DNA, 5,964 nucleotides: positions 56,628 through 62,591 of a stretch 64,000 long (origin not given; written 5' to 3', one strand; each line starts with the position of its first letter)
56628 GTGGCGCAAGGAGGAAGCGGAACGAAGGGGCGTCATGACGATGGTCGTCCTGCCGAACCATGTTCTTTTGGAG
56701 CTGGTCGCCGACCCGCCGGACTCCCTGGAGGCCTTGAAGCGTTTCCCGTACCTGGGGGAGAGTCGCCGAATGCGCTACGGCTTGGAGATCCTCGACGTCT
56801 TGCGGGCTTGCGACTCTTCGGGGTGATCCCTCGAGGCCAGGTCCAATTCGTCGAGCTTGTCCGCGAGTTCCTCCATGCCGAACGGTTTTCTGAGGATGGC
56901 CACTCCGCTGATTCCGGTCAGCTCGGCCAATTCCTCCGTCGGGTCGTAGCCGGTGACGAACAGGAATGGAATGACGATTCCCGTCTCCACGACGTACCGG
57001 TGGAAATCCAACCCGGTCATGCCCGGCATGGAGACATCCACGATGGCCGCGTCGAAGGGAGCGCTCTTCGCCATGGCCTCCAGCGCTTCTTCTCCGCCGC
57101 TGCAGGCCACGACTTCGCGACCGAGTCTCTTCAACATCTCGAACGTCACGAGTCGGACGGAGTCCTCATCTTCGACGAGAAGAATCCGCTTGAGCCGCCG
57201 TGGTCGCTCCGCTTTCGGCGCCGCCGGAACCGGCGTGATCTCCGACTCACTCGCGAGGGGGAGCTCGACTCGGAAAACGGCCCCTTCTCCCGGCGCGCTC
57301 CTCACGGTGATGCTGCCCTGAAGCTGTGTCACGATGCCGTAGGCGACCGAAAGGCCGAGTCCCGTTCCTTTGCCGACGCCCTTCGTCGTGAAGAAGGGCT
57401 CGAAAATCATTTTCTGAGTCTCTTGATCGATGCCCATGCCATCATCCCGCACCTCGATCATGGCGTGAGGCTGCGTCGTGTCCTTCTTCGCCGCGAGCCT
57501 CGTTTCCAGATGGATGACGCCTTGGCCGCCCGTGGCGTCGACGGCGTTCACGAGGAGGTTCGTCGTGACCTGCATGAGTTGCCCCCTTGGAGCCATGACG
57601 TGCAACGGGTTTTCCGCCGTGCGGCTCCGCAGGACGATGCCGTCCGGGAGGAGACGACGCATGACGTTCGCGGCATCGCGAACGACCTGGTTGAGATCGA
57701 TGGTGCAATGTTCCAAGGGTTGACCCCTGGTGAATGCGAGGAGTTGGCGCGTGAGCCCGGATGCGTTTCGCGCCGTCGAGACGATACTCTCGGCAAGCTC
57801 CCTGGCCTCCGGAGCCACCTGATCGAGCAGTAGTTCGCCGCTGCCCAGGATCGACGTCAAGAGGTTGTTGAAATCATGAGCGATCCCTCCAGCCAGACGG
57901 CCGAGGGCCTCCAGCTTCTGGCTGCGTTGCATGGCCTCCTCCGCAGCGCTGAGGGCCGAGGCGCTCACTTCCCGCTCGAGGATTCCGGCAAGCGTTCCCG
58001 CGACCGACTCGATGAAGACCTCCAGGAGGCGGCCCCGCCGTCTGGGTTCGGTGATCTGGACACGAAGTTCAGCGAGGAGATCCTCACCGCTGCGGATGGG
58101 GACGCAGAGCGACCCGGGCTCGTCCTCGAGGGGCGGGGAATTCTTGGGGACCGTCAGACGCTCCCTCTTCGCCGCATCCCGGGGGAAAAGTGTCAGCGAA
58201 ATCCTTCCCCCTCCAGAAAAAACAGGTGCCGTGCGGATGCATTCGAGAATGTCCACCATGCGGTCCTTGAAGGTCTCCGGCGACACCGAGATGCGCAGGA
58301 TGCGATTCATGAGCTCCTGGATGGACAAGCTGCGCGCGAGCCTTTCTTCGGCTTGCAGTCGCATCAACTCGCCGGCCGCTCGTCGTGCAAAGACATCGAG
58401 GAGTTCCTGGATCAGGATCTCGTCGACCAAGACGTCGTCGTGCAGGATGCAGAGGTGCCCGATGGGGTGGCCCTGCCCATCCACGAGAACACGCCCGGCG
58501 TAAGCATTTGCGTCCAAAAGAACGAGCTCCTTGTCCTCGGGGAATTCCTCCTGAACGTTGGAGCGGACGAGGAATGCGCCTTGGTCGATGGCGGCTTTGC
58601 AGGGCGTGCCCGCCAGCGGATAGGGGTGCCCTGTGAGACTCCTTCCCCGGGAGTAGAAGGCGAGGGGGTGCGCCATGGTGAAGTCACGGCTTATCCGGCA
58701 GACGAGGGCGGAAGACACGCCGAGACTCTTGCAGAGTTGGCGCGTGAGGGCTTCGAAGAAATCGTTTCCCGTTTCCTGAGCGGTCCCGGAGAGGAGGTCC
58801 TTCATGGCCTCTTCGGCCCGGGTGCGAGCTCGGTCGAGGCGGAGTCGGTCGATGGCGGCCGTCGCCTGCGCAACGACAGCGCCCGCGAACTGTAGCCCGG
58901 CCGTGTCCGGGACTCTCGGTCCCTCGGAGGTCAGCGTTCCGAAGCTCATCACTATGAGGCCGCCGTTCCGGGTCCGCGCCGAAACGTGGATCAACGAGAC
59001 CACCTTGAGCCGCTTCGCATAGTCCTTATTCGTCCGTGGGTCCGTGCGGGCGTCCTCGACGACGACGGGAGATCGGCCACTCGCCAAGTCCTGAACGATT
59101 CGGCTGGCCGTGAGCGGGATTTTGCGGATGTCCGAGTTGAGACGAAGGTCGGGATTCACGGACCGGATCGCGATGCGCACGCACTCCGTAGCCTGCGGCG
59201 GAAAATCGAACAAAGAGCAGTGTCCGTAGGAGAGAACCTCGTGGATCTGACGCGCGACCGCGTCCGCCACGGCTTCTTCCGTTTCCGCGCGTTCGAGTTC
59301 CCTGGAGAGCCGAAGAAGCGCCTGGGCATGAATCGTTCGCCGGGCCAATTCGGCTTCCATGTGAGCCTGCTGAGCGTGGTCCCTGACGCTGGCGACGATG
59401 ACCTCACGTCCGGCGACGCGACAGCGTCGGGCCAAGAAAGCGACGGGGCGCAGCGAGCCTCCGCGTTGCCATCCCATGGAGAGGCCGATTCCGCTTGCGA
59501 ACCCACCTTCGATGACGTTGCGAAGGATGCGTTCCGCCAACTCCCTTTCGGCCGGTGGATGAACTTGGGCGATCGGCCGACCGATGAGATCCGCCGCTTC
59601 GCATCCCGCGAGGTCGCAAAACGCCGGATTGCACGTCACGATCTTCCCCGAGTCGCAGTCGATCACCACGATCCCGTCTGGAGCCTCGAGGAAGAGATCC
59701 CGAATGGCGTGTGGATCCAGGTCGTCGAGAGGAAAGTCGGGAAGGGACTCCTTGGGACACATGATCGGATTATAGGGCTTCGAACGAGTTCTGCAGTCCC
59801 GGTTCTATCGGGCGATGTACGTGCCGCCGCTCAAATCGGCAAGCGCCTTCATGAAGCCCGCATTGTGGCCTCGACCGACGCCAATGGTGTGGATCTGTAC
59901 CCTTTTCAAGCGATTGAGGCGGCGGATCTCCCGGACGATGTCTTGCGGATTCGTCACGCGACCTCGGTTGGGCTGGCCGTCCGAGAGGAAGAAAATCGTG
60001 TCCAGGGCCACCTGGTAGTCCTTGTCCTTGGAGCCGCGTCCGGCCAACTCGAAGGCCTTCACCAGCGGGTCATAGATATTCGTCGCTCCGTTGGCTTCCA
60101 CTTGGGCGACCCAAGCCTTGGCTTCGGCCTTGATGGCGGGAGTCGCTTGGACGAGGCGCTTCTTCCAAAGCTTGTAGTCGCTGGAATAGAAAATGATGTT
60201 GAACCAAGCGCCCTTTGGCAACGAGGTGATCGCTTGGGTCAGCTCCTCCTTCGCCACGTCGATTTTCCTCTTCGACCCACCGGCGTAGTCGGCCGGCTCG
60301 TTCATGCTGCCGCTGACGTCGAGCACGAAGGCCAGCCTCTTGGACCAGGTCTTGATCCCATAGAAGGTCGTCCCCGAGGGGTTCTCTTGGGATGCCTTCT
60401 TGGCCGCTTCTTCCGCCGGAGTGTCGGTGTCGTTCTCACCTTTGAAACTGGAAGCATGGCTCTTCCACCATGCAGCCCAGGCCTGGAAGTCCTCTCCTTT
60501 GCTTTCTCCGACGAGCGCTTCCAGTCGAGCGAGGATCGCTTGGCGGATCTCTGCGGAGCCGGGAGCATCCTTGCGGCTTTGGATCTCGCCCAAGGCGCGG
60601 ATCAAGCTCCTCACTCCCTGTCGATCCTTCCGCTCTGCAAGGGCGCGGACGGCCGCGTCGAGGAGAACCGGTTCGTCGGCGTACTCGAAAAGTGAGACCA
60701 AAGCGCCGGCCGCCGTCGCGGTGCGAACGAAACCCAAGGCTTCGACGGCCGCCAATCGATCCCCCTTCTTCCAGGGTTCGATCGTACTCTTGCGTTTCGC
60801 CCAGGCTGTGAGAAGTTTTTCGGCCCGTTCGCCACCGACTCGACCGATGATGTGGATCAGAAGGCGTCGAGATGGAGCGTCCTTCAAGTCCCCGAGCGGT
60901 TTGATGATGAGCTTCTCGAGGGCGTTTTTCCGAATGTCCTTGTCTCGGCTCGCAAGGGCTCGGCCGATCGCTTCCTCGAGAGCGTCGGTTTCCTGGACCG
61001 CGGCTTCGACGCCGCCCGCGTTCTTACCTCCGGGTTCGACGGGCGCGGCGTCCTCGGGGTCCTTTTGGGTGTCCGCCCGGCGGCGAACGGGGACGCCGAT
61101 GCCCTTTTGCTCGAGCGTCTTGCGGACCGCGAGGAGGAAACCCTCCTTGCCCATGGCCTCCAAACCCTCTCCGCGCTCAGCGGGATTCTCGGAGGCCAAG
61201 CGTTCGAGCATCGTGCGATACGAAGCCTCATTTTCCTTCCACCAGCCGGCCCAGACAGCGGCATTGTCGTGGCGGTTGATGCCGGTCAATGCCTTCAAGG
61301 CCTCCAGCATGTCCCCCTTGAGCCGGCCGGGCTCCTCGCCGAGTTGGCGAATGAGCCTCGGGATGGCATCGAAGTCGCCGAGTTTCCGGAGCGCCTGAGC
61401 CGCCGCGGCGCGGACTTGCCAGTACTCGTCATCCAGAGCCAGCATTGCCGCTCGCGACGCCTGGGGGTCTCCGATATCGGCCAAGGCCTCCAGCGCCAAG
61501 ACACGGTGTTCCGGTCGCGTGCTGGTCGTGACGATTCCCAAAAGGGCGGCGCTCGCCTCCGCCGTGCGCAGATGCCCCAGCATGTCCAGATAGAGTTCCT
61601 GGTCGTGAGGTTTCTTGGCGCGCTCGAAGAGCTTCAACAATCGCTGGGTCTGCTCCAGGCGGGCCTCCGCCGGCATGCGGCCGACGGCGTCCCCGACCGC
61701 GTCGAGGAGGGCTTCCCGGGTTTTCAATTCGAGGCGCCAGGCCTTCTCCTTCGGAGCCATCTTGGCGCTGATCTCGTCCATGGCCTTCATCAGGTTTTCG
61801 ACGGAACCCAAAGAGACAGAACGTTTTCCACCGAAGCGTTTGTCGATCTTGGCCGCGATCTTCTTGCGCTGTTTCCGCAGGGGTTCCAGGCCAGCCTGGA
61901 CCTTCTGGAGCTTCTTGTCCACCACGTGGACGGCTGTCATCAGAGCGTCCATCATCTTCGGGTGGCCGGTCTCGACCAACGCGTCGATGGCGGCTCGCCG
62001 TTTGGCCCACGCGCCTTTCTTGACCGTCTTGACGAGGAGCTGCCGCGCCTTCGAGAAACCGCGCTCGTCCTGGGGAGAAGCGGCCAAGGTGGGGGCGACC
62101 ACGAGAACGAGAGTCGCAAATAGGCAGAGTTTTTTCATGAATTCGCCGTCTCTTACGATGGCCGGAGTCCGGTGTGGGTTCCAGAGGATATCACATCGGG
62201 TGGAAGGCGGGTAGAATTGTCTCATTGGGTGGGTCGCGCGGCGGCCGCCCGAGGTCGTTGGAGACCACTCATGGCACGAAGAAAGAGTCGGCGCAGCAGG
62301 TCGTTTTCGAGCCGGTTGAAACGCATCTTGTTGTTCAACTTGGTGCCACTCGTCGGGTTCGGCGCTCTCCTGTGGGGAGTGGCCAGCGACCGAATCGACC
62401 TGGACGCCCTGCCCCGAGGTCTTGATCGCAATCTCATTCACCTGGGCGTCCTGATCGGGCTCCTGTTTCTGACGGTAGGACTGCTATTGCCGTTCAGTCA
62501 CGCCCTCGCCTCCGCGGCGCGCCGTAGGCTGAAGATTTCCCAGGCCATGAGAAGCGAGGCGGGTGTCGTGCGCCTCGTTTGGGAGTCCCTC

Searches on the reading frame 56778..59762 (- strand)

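Call 81: search_protein_families(library=pfam, proteins=[window:56778-59762:-], max_evalue=0.00001)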
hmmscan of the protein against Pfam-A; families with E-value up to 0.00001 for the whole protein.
window:56778-59762:- (995 aa): 9 families
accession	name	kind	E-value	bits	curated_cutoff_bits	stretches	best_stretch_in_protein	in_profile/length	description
PF02518.31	HATPase_c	-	7.6e-24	84.7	26.4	1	728-837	5-110/111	Histidine kinase-, DNA gyrase B-, and HSP90-like ATPase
PF00072.30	Response_reg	-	2.1e-16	60.5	30.2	1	860-970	1-110/111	Response regulator receiver domain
PF00989.32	PAS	-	1.6e-10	41.4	22.6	1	27-95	10-78/113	PAS fold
PF01590.32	GAF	-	4.1e-10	40.7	22.4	0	163-304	3-133/133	GAF domain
PF00512.31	HisKA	-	6.2e-10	39.4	26.9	1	620-681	2-64/66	His Kinase A (phospho-acceptor) domain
PF08448.16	PAS_4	-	2.2e-09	38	23.1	1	27-122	4-98/110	PAS fold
PF13188.13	PAS_8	-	3.1e-09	36.8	21.8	1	20-75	3-57/65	PAS domain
PF13426.13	PAS_9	-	3e-07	31.1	27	1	28-83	1-56/103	PAS domain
PF13185.12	GAF_2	-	5.1e-06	27.2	28.6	0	160-305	2-136/136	GAF domain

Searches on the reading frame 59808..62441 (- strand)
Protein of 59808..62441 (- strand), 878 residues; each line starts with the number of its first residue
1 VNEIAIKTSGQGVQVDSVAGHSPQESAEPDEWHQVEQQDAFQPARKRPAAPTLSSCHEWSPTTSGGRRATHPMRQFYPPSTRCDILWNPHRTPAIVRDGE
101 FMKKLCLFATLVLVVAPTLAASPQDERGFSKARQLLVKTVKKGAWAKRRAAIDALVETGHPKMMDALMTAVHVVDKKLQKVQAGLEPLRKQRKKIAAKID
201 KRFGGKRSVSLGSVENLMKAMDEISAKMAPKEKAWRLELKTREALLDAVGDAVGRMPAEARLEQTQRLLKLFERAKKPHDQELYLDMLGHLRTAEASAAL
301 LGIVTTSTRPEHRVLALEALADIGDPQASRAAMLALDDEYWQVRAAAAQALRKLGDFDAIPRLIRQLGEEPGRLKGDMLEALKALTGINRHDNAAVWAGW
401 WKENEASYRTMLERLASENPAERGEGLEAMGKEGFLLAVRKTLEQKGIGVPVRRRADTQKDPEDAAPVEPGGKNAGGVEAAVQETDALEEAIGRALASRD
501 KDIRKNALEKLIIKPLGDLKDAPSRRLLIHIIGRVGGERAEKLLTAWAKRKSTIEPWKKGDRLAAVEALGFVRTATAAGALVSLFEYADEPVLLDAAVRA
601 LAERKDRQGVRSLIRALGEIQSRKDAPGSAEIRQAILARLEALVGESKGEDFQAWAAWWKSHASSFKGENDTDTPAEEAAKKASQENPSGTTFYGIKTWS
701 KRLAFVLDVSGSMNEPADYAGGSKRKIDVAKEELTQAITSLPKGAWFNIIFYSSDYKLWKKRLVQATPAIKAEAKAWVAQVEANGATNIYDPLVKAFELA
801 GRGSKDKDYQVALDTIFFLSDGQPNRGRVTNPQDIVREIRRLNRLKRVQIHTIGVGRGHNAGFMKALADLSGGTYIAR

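Call 81: search_protein_families(library=pfam, proteins=[window:59808-62441:-], max_evalue=0.00001)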
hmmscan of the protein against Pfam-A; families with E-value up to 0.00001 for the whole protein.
window:59808-62441:- (878 aa): 5 families
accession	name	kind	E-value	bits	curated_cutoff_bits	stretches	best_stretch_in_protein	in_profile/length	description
PF13646.12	HEAT_2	-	3.6e-19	69.3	27.7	2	299-382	3-87/88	HEAT repeats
PF13768.12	VWA_3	-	2.7e-11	44.2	27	1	703-875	3-153/155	von Willebrand factor type A domain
PF13519.12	VWA_2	-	7.2e-10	39.9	27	1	704-823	2-107/107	von Willebrand factor type A domain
PF00092.34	VWA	-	1.3e-07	32.5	23.8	1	703-869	2-152/174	von Willebrand factor type A domain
PF03130.22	HEAT_PBS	-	3.1e-07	30.7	20.9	0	343-365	1-23/27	PBS lyase HEAT-like repeat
